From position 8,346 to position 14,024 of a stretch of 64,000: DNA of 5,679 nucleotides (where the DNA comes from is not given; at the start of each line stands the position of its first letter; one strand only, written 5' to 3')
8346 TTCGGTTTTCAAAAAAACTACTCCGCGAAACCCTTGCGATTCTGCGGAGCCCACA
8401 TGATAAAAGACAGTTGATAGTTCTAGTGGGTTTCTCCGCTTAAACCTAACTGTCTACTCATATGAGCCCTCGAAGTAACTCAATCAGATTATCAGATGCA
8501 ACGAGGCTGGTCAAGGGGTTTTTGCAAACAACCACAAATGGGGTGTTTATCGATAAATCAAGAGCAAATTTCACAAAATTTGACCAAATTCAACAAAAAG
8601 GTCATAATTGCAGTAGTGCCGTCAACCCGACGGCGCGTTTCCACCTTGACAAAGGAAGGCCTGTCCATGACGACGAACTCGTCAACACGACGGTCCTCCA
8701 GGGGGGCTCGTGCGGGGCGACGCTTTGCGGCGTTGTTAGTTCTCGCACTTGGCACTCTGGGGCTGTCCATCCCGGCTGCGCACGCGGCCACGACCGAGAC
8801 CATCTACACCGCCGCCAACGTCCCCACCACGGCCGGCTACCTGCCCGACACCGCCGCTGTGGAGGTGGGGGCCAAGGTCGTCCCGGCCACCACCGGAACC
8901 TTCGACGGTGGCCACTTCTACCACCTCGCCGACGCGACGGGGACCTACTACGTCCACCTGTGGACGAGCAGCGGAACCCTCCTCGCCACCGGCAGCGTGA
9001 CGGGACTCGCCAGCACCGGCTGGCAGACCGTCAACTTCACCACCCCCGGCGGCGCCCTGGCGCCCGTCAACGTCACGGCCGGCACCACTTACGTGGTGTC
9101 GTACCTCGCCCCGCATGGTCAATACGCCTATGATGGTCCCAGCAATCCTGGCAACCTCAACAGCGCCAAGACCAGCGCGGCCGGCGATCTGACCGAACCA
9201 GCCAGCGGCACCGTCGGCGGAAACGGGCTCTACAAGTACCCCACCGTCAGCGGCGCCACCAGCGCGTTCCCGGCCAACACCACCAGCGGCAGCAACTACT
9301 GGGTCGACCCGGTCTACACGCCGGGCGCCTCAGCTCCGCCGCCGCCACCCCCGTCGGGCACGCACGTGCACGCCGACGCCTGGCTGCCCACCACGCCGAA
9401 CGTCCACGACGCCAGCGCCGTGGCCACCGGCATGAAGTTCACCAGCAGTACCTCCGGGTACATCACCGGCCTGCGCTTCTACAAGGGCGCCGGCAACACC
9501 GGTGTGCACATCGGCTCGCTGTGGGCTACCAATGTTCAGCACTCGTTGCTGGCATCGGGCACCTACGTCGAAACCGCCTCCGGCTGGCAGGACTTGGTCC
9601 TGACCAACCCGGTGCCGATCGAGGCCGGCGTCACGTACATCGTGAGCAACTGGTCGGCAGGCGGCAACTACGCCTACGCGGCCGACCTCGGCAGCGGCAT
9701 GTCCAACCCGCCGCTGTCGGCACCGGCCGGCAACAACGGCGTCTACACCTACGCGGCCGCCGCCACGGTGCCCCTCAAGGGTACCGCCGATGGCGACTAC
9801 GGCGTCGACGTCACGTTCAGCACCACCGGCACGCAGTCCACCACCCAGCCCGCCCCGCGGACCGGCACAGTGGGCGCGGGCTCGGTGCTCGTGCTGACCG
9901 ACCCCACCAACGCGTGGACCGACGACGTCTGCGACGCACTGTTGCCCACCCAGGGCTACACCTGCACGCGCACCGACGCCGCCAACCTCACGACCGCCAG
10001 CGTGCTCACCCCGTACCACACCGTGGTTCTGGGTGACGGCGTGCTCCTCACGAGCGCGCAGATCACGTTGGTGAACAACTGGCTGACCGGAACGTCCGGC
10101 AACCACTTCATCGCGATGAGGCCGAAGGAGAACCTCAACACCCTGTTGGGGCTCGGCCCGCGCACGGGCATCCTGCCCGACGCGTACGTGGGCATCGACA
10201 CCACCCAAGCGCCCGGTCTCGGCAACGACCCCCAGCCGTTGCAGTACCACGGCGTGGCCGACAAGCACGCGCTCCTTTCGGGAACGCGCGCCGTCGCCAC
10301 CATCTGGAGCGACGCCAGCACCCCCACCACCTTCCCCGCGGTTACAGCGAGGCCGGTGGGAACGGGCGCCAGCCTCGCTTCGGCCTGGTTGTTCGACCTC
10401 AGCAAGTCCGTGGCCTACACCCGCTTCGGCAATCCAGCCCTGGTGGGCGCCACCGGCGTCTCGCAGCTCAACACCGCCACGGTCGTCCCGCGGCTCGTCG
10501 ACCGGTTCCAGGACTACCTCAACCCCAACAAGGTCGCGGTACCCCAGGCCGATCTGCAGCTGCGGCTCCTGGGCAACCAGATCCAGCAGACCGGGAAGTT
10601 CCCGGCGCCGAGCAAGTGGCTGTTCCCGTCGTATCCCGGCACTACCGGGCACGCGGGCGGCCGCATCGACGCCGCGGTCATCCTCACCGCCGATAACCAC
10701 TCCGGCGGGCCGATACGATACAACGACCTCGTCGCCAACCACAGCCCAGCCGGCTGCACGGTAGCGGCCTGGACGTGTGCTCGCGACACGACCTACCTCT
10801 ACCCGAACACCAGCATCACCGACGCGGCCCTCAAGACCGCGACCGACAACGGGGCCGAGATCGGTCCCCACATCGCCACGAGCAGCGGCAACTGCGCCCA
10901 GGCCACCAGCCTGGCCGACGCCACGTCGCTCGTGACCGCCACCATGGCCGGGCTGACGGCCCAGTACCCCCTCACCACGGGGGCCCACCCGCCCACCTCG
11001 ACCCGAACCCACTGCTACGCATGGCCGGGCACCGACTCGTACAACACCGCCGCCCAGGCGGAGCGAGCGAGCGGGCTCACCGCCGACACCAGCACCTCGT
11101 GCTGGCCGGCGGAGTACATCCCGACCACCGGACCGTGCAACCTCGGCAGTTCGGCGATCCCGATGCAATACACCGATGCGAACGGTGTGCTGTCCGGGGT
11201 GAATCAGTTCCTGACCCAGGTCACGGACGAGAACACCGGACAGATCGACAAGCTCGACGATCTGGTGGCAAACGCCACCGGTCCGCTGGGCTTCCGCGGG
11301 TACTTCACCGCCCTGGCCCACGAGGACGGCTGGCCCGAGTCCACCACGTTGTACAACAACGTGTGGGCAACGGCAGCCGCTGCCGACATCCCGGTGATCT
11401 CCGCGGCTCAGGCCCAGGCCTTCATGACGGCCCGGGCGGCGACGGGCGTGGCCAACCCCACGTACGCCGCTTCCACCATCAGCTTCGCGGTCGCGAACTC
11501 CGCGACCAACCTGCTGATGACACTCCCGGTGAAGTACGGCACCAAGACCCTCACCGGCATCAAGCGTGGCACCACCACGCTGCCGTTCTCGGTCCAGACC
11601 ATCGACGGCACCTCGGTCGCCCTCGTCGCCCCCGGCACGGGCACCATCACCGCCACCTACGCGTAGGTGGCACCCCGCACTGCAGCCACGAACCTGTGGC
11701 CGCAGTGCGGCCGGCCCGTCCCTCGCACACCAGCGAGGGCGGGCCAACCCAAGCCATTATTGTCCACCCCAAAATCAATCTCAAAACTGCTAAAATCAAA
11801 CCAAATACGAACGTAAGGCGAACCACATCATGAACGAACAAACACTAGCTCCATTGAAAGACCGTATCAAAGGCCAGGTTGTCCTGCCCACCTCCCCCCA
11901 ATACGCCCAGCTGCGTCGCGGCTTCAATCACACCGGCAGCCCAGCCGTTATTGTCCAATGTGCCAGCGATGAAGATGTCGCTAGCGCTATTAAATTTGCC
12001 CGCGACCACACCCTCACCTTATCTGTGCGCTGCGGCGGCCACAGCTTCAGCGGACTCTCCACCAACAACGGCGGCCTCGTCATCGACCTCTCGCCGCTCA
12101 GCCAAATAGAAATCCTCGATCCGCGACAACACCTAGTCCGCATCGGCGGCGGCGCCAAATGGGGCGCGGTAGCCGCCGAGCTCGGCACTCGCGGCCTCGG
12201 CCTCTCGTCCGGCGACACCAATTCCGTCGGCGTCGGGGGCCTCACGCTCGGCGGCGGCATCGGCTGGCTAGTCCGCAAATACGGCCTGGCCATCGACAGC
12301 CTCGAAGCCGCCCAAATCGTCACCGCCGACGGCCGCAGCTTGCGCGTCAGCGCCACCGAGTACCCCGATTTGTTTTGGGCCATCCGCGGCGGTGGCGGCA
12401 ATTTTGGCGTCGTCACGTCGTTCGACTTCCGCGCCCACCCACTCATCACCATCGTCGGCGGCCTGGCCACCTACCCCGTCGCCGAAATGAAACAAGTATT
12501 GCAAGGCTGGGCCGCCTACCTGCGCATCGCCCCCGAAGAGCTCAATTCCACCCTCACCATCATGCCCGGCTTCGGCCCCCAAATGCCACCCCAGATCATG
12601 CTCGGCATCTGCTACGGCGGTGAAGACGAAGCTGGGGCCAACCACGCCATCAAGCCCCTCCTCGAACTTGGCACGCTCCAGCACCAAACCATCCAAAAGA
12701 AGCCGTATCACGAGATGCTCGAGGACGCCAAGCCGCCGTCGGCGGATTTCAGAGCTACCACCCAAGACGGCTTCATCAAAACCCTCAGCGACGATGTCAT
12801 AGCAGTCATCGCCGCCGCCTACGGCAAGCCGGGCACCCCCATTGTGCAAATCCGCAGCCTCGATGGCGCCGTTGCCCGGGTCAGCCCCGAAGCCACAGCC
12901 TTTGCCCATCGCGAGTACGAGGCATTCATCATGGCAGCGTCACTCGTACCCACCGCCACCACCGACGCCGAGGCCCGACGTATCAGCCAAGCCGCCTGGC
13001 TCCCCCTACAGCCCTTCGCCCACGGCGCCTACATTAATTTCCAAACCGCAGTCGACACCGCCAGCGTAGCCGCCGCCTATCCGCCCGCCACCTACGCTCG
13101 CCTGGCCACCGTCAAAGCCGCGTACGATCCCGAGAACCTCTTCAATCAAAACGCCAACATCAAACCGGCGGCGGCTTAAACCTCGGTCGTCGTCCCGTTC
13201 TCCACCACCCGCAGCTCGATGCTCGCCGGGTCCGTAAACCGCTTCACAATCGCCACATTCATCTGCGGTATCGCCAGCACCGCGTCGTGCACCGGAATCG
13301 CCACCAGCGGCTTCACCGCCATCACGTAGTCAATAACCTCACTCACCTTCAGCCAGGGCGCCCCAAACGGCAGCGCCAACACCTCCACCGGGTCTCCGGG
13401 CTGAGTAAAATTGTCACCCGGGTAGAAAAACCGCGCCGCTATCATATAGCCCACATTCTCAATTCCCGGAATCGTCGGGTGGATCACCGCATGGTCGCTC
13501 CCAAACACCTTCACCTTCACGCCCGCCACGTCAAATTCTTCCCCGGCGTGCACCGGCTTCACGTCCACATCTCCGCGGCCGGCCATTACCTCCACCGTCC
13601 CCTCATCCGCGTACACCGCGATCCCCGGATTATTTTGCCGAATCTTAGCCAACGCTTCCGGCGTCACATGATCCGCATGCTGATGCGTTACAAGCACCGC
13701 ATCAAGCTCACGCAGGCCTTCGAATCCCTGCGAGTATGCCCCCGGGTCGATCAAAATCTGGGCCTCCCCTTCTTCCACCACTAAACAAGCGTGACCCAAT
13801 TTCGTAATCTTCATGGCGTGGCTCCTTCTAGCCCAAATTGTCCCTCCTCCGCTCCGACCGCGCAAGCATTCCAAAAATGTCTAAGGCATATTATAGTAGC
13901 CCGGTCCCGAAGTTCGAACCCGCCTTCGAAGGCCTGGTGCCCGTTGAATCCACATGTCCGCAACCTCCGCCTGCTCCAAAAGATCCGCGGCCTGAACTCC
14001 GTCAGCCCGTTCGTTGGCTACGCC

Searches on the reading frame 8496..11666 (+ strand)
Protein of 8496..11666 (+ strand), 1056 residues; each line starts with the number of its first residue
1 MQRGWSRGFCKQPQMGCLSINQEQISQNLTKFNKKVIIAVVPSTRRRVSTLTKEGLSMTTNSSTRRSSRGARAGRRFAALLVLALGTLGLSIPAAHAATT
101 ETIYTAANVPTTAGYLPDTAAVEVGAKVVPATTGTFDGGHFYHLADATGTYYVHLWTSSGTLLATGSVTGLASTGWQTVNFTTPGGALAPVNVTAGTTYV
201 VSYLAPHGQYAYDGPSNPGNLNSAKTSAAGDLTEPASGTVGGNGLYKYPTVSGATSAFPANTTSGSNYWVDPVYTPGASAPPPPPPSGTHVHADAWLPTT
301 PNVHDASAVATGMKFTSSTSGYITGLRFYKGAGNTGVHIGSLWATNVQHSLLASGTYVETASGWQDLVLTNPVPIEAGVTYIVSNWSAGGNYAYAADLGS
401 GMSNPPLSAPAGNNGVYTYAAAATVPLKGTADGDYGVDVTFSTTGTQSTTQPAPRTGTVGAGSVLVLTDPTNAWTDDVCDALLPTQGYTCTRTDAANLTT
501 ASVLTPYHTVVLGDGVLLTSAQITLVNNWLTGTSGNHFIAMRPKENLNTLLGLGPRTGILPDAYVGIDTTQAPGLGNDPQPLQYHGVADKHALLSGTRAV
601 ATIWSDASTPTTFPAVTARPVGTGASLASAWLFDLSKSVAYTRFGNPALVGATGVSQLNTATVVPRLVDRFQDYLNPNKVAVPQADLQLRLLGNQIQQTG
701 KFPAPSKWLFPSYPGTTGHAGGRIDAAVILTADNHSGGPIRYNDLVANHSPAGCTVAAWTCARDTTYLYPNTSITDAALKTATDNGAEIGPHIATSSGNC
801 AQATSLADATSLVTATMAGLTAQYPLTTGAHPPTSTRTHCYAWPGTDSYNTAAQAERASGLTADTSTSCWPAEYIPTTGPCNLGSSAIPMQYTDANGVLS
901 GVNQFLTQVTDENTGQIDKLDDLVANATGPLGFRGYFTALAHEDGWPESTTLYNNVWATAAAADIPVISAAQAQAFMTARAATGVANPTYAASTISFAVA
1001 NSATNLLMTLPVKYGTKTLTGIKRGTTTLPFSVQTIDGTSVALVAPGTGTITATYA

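Call 64: search_protein_families(library=pfam, proteins=[window:8496-11666:+], max_evalue=0.001)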
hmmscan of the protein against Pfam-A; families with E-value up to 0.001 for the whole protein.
window:8496-11666:+ (1056 aa): 1 family
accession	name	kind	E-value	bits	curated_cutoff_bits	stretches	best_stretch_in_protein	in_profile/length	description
PF13313.11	DUF4082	-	1.1e-59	201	28.4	2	297-435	3-141/143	Domain of unknown function (DUF4082)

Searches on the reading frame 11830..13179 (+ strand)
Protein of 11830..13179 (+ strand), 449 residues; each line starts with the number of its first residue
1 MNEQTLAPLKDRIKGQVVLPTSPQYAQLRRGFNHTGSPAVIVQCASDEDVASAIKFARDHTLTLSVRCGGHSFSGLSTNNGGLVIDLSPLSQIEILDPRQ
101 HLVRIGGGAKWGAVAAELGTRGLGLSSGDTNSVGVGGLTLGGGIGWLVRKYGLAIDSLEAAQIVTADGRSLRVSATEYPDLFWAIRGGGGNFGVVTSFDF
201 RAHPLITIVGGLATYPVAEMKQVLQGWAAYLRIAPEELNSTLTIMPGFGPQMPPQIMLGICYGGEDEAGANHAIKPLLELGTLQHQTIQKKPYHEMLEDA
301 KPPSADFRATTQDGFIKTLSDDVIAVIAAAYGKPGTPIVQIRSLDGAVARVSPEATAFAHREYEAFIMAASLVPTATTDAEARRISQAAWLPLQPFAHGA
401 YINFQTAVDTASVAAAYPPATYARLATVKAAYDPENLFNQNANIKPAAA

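Call 64: search_protein_families(library=pfam, proteins=[window:11830-13179:+], max_evalue=0.001)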
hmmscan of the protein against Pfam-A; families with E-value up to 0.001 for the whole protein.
window:11830-13179:+ (449 aa): 2 families
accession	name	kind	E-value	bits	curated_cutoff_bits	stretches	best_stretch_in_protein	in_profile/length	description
PF01565.28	FAD_binding_4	-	8.2e-31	107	26.4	1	38-173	1-138/139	FAD binding domain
PF08031.17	BBE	-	2.2e-08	34.4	20.6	1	400-445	1-45/45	Berberine and berberine like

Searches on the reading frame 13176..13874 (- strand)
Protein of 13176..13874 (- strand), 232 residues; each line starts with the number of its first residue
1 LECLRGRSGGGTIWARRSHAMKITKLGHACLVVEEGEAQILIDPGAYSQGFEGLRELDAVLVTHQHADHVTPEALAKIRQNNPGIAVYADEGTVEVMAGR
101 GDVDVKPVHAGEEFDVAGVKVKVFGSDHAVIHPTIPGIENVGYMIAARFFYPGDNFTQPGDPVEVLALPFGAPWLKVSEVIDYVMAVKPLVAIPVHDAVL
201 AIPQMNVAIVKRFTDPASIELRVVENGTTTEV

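Call 65: search_protein_families(library=pfam, proteins=[window:13176-13874:-], max_evalue=0.001)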
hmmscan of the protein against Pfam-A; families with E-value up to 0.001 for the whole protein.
window:13176-13874:- (232 aa): 3 families
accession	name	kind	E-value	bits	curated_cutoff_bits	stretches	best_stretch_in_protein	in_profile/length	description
PF13483.12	Lactamase_B_3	-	1.7e-23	83.8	24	1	22-196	1-160/160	Beta-lactamase superfamily domain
PF12706.13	Lactamase_B_2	-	6.6e-14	52.4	27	1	40-154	3-142/200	Beta-lactamase superfamily domain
PF00753.33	Lactamase_B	-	2.5e-06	28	22.7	1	26-196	4-196/196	Metallo-beta-lactamase superfamily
